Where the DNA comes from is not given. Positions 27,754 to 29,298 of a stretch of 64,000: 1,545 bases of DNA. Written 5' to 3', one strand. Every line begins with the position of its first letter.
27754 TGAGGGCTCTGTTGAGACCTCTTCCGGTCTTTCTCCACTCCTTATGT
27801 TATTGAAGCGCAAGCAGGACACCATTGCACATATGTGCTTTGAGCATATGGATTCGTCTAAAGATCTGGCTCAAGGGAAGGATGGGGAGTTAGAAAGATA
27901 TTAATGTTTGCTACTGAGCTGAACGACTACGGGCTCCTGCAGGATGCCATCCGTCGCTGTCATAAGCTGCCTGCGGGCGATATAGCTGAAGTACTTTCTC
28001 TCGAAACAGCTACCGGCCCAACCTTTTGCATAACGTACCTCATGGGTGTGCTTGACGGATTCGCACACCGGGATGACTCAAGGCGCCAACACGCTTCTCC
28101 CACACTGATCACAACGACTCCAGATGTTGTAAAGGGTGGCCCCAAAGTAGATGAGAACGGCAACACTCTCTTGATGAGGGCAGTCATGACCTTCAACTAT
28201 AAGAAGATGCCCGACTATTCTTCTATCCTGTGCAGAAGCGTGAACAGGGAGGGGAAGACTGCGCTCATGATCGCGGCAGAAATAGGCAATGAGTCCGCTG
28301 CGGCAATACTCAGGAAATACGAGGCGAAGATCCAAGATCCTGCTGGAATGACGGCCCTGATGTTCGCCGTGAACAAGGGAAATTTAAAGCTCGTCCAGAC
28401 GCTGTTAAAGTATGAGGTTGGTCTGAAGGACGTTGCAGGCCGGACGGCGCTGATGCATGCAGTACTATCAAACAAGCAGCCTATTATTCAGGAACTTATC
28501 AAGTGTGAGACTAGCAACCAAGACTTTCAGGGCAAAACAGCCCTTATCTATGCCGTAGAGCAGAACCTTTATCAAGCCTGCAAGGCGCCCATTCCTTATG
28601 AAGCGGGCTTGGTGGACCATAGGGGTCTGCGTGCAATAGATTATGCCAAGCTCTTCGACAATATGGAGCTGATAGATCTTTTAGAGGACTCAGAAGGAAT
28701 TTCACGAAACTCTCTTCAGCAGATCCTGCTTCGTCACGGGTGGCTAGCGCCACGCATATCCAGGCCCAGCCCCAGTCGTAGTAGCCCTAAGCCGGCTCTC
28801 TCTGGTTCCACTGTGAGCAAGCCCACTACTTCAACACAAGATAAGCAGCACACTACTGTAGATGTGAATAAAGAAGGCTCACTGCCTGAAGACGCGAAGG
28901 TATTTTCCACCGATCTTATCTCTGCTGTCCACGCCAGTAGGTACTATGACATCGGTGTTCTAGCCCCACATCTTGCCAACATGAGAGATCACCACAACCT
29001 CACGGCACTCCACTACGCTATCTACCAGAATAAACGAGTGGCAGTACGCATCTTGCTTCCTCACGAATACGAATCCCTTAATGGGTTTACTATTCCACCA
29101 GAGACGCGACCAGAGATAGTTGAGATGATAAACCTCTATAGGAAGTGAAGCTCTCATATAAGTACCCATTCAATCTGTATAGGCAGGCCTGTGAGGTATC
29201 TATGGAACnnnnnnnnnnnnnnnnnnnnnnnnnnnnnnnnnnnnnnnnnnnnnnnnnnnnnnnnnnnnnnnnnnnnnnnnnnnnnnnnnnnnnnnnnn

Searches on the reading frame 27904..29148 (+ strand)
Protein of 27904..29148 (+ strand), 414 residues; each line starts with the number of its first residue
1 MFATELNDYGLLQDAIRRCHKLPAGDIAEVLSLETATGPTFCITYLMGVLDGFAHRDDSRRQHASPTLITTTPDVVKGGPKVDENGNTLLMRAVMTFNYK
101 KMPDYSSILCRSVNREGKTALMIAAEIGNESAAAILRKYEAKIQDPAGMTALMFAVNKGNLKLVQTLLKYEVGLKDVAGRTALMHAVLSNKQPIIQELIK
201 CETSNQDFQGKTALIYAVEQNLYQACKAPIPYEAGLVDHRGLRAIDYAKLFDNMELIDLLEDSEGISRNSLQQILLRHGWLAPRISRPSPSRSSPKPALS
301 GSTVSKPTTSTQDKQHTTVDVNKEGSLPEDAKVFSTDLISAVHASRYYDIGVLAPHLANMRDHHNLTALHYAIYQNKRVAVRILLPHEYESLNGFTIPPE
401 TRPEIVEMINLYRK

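Call 4: search_protein_families(library=pfam, proteins=[window:27904-29148:+], max_evalue=0.01)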
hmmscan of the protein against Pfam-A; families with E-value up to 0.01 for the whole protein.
window:27904-29148:+ (414 aa): 5 families
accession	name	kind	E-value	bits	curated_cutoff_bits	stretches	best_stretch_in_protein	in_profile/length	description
PF12796.13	Ank_2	-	9.7e-29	100.2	27.3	3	152-227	1-77/90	Ankyrin repeats (3 copies)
PF00023.36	Ank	-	5.9e-19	67.5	21.1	1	148-169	2-23/33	Ankyrin repeat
PF13857.12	Ank_5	-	1.1e-16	61.2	27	1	144-183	12-53/56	Ankyrin repeats (many copies)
PF13606.12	Ank_3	-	2.3e-16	58.4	22.3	0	148-172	2-26/30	Ankyrin repeat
PF13637.12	Ank_4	-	1.5e-12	47.8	22.7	0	153-190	2-41/50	Ankyrin repeats (many copies)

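Call 18: find_encoding_contigs(protein=window:27904-29148:+, flank=10000, max_places=6)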
Protein window:27904-29148:+ (414 aa): 2 contigs read that carry it; 2 places shown.
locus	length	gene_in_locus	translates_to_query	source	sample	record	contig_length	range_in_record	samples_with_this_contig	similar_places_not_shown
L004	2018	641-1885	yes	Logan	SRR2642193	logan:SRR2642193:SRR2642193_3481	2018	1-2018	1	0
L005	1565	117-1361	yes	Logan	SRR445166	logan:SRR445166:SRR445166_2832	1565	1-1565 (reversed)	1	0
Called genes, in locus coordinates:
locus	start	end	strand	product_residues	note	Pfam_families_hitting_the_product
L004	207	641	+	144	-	PF12796:Ank_2, PF13857:Ank_5 (faint), PF00023:Ank (faint)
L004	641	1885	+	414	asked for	PF00023:Ank (faint), PF13606:Ank_3 (faint), PF13637:Ank_4 (faint), PF13857:Ank_5 (faint), PF12796:Ank_2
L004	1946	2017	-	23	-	?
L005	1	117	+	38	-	?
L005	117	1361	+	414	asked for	PF00023:Ank (faint), PF13606:Ank_3 (faint), PF13637:Ank_4 (faint), PF13857:Ank_5 (faint), PF12796:Ank_2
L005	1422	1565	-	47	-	?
